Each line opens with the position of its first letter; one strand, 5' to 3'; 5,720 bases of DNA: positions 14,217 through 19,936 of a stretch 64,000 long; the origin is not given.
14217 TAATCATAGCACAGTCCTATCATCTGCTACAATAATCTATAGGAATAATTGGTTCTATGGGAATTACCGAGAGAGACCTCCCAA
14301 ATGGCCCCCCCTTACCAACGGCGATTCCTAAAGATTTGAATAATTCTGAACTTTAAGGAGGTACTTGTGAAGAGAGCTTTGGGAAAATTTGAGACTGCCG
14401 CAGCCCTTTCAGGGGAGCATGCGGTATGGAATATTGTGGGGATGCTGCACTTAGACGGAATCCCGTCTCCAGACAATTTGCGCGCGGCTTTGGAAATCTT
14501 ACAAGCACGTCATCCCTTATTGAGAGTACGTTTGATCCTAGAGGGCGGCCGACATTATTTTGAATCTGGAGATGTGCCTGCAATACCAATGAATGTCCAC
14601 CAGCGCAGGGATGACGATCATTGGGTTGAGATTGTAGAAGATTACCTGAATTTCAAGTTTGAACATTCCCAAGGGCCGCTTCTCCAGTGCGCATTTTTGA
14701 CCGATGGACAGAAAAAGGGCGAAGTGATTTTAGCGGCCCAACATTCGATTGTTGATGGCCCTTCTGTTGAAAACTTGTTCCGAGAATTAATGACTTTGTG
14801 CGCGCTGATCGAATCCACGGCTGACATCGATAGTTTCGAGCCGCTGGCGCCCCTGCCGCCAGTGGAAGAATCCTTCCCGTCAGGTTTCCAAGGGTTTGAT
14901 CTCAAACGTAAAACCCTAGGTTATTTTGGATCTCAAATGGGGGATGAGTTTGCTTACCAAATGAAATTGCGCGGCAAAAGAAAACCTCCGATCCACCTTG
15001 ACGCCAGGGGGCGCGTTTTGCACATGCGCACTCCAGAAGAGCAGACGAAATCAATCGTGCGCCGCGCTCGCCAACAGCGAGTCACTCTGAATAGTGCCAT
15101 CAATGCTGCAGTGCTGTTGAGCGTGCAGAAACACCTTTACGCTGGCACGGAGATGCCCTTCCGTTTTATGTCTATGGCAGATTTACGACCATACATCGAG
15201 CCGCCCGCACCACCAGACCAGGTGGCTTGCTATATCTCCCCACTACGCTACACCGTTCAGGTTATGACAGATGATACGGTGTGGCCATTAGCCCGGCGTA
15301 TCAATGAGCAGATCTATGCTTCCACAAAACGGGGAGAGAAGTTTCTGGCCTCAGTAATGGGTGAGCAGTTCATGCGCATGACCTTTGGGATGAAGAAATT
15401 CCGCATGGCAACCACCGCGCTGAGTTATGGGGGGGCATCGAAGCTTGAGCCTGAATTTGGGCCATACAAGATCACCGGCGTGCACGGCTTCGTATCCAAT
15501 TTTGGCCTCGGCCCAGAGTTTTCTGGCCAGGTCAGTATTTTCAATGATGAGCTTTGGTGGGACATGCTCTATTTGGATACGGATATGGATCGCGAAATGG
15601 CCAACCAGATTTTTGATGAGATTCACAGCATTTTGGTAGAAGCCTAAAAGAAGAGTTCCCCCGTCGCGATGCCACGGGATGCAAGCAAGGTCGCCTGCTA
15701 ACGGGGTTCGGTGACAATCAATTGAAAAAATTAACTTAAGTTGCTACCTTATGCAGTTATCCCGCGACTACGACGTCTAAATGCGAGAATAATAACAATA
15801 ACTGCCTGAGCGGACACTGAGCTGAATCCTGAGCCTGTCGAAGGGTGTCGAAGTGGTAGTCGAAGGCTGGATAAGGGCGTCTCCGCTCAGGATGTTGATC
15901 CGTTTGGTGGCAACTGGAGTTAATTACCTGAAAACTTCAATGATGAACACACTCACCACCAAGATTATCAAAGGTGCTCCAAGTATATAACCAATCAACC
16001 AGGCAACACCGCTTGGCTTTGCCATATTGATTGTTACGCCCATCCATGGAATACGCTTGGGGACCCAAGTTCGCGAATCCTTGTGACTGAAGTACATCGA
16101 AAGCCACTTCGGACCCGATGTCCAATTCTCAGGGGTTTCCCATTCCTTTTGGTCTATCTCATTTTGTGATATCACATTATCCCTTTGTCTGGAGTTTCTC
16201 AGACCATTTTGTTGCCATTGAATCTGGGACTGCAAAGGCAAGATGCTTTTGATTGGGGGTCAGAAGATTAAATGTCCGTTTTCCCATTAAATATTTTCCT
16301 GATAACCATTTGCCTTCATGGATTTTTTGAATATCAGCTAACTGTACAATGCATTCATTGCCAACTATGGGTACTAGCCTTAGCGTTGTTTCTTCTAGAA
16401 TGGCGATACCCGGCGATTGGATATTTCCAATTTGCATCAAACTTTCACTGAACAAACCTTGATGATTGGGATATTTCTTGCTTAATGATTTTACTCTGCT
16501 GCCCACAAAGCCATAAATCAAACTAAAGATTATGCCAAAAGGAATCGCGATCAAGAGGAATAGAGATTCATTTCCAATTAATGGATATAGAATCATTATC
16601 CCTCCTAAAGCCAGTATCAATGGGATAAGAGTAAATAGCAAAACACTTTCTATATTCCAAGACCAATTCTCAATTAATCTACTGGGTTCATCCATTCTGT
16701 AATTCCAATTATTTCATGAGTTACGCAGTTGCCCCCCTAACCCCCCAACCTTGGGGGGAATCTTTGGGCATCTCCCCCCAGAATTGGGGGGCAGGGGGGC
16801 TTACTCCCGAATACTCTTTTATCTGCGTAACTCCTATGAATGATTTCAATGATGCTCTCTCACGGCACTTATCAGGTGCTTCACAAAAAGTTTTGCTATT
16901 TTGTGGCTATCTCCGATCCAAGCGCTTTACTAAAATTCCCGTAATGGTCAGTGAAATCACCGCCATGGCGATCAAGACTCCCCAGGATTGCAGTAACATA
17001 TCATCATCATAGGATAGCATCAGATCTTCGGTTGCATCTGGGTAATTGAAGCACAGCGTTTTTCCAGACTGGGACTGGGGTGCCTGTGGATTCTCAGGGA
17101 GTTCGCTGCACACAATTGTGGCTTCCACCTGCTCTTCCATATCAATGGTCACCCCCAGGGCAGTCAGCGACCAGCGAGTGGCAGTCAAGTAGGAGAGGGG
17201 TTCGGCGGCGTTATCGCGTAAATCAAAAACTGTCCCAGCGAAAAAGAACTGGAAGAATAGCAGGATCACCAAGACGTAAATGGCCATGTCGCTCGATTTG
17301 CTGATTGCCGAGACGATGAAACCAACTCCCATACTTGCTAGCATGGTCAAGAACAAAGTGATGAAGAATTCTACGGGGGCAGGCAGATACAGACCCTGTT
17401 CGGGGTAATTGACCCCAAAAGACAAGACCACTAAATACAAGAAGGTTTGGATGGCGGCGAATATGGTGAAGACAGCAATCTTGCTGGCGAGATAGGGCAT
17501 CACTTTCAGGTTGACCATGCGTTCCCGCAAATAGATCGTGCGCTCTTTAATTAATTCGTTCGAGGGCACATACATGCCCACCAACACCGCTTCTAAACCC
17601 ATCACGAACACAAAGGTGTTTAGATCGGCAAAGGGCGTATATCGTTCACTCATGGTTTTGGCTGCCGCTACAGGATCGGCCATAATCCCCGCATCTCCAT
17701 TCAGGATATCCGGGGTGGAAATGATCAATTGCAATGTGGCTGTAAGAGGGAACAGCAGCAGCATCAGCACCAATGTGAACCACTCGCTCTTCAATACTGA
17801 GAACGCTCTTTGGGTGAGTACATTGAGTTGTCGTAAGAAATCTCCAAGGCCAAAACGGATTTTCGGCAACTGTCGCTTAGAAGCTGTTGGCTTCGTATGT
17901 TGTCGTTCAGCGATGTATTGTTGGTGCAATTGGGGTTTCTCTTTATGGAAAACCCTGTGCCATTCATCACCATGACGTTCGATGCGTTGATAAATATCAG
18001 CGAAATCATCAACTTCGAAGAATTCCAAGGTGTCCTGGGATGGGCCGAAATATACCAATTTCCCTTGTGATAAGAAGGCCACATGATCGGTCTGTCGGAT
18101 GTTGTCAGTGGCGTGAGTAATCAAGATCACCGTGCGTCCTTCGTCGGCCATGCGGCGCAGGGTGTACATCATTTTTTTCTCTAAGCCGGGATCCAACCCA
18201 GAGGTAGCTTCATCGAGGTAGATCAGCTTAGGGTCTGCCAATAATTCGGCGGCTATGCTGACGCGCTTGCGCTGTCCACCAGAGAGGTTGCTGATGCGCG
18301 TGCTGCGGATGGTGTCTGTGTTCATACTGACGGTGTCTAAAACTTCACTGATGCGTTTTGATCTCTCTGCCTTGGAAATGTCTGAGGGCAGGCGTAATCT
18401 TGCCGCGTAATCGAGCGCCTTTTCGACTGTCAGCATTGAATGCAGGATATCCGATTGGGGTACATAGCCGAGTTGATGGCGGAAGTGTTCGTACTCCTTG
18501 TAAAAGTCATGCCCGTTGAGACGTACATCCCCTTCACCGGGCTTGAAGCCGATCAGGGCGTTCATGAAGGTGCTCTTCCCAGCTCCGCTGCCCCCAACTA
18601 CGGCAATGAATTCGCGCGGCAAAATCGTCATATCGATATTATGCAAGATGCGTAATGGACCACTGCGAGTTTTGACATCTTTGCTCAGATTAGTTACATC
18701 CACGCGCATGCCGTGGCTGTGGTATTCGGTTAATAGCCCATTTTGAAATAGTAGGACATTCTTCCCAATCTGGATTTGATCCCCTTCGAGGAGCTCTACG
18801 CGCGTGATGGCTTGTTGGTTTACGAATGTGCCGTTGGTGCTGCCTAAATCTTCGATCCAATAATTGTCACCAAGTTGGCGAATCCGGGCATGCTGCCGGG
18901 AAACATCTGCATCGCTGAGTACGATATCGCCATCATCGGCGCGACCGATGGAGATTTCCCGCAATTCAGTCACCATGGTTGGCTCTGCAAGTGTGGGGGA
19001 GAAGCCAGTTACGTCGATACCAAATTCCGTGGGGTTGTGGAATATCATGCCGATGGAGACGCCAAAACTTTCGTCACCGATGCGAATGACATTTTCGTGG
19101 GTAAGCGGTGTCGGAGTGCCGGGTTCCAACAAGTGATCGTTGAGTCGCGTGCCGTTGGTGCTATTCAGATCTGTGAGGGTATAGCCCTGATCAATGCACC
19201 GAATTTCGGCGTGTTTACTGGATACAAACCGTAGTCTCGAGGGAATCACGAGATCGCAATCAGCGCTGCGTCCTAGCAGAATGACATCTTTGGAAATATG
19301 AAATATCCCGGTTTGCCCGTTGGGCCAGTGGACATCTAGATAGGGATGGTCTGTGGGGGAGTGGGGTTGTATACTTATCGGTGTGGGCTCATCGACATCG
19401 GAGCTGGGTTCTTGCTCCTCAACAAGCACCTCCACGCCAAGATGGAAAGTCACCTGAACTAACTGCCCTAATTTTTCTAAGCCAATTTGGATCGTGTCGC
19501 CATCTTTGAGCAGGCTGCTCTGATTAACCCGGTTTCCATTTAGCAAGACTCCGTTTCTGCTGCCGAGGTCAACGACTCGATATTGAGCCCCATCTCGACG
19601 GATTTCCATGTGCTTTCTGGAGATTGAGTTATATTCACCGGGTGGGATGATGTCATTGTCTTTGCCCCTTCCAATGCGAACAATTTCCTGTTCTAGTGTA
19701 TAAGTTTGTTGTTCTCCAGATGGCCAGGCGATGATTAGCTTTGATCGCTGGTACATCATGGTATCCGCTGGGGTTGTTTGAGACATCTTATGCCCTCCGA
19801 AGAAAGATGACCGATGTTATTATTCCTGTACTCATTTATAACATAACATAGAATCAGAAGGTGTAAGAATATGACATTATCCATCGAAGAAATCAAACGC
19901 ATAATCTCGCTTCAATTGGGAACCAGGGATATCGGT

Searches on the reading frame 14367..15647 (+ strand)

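Call 7: search_protein_families(library=pfam, proteins=[window:14367-15647:+])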
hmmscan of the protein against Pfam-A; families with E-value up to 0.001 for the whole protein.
window:14367-15647:+ (426 aa): 2 families
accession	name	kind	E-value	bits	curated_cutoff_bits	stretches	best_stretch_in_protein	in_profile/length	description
PF16911.10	PapA_C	-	5.5e-17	62.3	30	1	217-324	7-115/203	Phthiocerol/phthiodiolone dimycocerosyl transferase C-terminus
PF00668.25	Condensation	-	2e-10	40.4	30.6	1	13-154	19-167/456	Condensation domain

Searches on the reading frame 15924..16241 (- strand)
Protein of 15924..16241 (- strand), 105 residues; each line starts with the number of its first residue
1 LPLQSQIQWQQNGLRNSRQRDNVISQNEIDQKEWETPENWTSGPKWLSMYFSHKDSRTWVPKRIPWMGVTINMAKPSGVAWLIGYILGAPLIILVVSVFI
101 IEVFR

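Call 7: search_protein_families(library=pfam, proteins=[window:15924-16241:-])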
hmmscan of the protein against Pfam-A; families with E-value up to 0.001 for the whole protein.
window:15924-16241:- (105 aa): 1 family
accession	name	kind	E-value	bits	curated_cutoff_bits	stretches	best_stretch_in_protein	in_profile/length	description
PF19124.5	DUF5808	-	6.6e-08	32.4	26.3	1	54-78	2-25/26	Family of unknown function (DUF5808)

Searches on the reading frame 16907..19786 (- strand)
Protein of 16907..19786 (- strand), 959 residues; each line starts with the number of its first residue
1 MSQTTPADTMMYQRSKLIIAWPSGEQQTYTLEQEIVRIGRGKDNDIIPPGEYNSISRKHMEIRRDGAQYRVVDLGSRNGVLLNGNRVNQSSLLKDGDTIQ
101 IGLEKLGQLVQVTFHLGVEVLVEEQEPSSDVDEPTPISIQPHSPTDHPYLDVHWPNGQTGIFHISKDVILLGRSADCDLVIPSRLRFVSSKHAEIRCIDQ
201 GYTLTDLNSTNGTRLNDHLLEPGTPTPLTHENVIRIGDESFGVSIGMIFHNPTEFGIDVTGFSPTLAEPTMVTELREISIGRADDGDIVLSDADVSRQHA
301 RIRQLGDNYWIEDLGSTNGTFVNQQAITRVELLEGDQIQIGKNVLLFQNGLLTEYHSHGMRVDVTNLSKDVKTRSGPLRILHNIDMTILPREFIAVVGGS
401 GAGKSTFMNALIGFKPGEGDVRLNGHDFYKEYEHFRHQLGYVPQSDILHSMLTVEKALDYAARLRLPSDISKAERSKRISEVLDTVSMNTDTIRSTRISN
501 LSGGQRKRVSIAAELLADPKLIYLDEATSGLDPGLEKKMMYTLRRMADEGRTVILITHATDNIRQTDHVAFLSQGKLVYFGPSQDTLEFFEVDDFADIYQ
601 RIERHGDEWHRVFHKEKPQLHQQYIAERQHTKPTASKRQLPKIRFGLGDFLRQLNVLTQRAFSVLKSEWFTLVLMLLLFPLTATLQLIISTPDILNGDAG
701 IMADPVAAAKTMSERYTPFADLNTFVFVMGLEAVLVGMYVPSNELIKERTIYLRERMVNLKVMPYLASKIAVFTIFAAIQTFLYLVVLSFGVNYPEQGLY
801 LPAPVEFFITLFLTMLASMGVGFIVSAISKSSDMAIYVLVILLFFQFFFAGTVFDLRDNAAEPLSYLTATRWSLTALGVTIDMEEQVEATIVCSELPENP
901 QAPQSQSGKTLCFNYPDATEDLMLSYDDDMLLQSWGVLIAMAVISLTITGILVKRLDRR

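Call 7: search_protein_families(library=pfam, proteins=[window:16907-19786:-])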
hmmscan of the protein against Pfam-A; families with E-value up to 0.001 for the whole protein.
window:16907-19786:- (959 aa): 7 families
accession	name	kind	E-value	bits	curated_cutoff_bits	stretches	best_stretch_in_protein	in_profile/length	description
PF00498.31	FHA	-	2.4e-60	201.3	20.7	3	278-341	1-67/67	FHA domain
PF16697.10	Yop-YscD_cpl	-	3.8e-39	133.3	33.2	3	276-348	17-91/94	Inner membrane component of T3SS, cytoplasmic domain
PF00005.33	ABC_tran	-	4e-29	102.4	25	1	381-529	1-137/137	ABC transporter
PF01061.29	ABC2_membrane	-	4.4e-12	46.4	26.9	1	653-858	2-185/211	ABC-2 type transporter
PF12698.13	ABC2_membrane_3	-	2.4e-07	30.6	31.6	1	724-948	163-344/347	ABC-2 family transporter protein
PF13304.12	AAA_21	-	2.8e-07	31.3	27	1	484-558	221-298/304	AAA domain, putative AbiEii toxin, Type IV TA system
PF02463.25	SMC_N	-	0.0002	21.3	40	0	391-569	24-208/220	RecF/RecN/SMC N terminal domain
